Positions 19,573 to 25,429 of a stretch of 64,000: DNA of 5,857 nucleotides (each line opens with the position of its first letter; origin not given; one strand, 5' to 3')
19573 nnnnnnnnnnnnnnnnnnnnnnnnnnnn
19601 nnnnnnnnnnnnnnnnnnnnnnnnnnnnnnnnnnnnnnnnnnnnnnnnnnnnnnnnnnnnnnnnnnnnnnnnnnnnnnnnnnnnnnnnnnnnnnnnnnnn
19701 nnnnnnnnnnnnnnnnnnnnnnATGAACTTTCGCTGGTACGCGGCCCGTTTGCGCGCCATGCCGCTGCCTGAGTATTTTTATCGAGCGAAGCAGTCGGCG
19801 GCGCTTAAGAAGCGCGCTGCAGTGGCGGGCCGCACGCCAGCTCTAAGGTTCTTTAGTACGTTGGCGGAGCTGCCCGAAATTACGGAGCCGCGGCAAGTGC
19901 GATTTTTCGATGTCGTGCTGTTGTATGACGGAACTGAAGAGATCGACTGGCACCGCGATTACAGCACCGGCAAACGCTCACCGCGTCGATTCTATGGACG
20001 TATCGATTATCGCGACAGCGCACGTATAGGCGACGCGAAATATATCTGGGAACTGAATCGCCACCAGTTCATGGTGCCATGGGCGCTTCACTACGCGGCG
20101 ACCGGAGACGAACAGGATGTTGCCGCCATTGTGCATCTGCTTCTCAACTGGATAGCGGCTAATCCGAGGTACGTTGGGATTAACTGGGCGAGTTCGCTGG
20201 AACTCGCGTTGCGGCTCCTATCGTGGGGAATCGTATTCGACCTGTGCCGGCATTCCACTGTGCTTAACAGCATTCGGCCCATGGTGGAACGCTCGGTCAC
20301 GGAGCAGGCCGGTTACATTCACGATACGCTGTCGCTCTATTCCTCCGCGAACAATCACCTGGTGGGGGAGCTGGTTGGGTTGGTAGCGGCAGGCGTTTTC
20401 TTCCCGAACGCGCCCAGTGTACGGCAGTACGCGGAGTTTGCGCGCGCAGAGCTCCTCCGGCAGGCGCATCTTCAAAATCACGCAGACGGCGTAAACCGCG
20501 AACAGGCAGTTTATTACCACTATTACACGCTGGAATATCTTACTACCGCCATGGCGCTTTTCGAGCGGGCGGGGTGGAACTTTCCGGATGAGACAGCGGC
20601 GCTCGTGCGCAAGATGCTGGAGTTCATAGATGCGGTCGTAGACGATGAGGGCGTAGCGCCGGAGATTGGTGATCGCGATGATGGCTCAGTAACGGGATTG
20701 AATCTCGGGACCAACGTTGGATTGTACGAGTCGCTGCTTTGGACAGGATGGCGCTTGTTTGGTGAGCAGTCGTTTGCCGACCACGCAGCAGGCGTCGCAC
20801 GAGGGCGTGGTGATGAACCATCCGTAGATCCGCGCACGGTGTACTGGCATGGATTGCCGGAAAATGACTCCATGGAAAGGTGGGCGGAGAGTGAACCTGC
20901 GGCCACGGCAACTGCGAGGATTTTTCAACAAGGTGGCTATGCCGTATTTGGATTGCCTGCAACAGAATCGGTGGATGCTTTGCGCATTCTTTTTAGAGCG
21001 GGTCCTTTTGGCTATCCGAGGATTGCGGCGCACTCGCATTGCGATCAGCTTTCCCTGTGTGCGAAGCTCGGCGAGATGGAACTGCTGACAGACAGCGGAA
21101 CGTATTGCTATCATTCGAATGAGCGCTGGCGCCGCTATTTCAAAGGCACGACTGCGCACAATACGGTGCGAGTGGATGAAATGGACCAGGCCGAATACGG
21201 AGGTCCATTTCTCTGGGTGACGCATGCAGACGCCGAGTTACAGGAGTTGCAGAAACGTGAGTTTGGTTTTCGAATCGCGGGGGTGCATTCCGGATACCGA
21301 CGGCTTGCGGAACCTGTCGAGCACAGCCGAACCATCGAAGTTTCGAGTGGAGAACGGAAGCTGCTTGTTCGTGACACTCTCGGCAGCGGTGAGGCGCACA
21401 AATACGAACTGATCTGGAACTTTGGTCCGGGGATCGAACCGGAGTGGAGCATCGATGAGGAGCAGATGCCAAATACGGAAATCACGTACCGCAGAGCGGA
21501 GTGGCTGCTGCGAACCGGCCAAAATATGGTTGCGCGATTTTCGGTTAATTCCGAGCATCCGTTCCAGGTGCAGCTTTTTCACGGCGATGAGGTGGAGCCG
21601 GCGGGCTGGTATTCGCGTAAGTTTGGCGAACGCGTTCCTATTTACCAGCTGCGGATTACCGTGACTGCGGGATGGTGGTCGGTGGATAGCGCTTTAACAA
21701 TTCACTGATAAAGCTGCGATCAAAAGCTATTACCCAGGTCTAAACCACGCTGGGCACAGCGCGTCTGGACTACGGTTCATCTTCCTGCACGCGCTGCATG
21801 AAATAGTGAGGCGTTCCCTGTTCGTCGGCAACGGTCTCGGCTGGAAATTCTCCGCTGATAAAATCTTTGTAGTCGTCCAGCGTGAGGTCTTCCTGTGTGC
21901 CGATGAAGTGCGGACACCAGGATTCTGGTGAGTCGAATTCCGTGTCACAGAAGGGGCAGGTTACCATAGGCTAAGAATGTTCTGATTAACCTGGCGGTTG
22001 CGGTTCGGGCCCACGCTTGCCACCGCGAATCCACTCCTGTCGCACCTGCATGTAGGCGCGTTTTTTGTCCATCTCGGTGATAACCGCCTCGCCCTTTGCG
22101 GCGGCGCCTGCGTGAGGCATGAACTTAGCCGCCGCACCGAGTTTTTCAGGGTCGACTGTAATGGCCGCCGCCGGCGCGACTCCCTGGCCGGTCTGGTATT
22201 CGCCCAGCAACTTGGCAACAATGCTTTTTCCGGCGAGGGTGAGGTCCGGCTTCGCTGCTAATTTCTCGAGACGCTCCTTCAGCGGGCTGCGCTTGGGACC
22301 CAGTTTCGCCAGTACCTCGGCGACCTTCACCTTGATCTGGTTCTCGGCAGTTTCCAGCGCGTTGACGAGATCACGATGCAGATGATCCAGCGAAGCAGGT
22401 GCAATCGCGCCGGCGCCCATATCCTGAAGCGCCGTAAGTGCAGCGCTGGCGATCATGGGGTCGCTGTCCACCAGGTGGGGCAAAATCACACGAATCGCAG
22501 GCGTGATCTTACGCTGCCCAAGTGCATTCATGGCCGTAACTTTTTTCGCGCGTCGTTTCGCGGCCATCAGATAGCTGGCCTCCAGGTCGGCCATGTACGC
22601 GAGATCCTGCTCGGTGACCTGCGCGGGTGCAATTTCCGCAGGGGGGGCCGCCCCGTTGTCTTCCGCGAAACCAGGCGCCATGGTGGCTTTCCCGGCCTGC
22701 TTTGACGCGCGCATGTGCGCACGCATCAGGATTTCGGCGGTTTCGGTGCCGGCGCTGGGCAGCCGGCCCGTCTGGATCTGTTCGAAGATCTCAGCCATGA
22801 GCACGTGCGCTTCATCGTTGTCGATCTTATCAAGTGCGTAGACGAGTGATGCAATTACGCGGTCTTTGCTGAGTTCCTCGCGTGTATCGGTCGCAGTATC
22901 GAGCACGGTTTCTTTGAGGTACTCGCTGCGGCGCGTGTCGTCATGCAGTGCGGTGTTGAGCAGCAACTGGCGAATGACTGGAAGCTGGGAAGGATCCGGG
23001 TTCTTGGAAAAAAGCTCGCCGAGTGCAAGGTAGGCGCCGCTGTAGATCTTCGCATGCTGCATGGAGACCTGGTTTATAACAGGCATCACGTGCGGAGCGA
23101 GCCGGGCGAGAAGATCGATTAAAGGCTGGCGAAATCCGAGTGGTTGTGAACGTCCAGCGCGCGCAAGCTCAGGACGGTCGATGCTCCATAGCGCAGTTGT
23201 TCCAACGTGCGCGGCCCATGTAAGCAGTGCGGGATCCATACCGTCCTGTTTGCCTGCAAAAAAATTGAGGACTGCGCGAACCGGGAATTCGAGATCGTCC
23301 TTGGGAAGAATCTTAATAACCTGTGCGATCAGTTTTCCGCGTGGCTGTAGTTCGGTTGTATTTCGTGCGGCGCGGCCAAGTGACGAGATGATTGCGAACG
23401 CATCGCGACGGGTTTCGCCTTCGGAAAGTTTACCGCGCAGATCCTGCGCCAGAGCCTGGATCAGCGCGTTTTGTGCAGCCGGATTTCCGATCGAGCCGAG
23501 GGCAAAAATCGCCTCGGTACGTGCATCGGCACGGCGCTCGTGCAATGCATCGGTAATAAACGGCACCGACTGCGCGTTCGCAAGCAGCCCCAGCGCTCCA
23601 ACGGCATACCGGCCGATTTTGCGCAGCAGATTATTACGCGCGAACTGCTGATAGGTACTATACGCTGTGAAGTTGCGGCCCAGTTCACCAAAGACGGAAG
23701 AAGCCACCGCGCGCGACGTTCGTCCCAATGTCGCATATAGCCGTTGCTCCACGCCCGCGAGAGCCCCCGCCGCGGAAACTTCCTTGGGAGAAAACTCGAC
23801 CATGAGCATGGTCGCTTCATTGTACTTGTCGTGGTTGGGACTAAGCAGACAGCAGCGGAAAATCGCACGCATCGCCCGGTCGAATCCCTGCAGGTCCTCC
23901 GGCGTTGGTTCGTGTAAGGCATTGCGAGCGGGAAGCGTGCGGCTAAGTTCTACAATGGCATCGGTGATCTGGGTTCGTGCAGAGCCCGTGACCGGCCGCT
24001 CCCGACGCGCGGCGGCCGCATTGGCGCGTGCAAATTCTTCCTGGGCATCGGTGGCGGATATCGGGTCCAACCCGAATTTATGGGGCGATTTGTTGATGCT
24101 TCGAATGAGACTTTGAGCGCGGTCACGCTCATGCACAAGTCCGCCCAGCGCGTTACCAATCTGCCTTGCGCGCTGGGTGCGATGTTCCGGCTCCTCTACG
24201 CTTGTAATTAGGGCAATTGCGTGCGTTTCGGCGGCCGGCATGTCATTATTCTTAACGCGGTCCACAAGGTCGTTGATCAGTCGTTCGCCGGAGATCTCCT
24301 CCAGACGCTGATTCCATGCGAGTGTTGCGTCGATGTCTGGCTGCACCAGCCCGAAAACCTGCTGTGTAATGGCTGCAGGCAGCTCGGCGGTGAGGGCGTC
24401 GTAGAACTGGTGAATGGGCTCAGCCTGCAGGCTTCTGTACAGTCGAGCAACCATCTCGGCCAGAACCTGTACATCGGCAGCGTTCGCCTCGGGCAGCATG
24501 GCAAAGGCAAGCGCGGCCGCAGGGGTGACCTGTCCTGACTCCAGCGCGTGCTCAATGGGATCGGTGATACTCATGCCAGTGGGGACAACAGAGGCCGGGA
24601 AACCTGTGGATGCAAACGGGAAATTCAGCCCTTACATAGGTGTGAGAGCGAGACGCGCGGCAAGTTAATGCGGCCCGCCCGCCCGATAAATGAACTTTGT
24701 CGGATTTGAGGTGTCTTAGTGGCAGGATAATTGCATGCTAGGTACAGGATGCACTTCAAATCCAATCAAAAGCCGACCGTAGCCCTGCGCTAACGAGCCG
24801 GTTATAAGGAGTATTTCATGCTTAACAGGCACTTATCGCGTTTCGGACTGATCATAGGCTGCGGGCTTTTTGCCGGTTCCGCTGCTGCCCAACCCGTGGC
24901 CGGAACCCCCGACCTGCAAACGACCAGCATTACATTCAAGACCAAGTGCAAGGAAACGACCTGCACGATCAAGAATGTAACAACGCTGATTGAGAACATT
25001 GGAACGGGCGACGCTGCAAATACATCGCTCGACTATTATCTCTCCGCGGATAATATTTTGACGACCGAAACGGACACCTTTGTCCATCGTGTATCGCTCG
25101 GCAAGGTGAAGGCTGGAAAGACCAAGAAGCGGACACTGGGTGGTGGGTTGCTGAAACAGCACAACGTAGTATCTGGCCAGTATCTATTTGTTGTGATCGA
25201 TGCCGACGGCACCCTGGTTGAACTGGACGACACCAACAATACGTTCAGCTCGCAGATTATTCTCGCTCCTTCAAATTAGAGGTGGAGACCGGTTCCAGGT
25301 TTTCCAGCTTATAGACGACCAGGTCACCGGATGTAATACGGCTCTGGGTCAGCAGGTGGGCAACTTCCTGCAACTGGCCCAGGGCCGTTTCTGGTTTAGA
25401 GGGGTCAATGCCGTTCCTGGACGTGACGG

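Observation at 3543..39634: Family of roughly 90-bp REP/MITE-like palindromic intergenic repeats in one orientation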

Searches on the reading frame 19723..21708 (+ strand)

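Call 49: search_protein_families(library=pfam, proteins=[window:19723-21708:+], max_evalue=0.001)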
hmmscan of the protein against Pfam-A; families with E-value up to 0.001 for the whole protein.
window:19723-21708:+ (661 aa): 3 families
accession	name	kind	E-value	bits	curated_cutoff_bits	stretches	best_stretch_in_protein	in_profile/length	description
PF07940.18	Hepar_II_III_C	-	1.9e-40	139.3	24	1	398-648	6-226/237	Heparinase II/III-like, C-terminal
PF16889.11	Hepar_II_III_N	-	3.1e-23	83.1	22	1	66-317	76-312/340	Heparinase II/III N-terminus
PF05426.18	Alginate_lyase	-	0.00081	19.4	22.2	0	208-307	166-270/275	Alginate lyase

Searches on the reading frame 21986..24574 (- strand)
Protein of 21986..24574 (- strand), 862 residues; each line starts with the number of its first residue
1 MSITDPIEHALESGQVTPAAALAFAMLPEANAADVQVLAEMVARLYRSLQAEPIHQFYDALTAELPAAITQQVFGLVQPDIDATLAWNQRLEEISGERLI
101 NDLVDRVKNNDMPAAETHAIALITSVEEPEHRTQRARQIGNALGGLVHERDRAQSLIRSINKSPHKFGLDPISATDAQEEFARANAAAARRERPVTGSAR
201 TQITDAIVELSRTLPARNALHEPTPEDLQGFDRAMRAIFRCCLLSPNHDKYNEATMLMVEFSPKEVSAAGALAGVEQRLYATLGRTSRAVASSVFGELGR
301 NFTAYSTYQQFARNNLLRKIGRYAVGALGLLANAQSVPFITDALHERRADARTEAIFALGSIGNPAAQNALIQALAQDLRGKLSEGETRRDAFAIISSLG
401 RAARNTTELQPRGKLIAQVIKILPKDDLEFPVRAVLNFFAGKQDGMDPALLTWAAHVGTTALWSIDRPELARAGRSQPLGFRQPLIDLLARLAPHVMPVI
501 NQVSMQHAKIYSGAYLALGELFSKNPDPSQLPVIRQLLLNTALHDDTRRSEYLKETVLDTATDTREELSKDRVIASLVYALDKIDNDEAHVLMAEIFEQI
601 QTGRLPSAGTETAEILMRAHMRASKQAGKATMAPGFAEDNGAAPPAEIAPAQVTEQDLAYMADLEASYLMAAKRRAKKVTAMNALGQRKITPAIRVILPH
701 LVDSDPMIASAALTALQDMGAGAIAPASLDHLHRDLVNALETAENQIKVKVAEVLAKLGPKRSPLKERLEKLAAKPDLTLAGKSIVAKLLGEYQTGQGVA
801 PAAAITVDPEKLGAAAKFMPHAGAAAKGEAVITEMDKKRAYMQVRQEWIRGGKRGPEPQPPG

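Call 49: search_protein_families(library=pfam, proteins=[window:21986-24574:-], max_evalue=0.001)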
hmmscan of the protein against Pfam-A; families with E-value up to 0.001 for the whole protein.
window:21986-24574:- (862 aa): 2 families
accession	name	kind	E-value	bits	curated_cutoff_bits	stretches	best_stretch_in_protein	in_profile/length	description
PF13646.12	HEAT_2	-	5e-10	40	27.7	1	322-378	18-74/88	HEAT repeats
PF03130.22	HEAT_PBS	-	0.00019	22.1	20.9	0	352-376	2-26/27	PBS lyase HEAT-like repeat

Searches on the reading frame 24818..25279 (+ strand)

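Call 50: search_protein_families(library=pfam, proteins=[window:24818-25279:+], max_evalue=0.001)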
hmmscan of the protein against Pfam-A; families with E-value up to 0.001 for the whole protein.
window:24818-25279:+ (153 aa): 1 family
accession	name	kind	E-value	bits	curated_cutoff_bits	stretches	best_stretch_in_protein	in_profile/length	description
PF07705.17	CARDB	-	1.5e-08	35.2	22.7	1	31-144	2-100/101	CARDB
